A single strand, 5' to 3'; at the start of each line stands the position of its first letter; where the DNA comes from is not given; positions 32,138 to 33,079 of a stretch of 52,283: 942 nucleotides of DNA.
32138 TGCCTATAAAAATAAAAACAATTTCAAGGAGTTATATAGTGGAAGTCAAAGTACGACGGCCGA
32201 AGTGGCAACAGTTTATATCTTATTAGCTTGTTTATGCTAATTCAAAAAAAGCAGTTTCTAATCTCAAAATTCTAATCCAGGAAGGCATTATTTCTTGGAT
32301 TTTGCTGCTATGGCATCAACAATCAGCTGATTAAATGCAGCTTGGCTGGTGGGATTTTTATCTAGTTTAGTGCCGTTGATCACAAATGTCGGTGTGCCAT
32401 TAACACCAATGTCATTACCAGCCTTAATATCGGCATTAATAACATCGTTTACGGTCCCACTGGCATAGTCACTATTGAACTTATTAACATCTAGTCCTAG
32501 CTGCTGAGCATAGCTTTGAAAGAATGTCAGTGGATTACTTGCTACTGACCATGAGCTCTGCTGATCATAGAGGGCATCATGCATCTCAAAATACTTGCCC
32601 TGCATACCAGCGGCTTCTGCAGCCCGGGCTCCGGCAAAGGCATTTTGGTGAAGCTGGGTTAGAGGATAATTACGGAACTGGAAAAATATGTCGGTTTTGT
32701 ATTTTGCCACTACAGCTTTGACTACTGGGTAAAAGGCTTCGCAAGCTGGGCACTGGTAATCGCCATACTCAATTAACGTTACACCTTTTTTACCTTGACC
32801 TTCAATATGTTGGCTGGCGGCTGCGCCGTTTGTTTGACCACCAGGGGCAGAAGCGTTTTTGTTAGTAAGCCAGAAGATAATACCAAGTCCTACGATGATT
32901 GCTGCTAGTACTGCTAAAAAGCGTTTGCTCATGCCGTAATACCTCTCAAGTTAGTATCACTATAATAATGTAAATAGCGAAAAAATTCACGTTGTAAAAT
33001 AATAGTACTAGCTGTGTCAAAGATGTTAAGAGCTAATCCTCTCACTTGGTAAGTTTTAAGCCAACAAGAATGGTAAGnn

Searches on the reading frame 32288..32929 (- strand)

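Call 37: search_protein_families(library=pfam, proteins=[window:32288-32929:-], max_evalue=0.001)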
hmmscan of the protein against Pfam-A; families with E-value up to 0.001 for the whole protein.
window:32288-32929:- (213 aa): 3 families
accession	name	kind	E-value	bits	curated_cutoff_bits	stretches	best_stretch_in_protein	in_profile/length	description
PF13462.12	Thioredoxin_4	-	8.2e-24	85.1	23.2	1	40-196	5-157/165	Thioredoxin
PF01323.26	DSBA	-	1.8e-16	61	25.6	1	51-188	1-176/191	DSBA-like thioredoxin domain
PF13743.12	Thioredoxin_5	-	2.5e-09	37.5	27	1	105-185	82-164/186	Thioredoxin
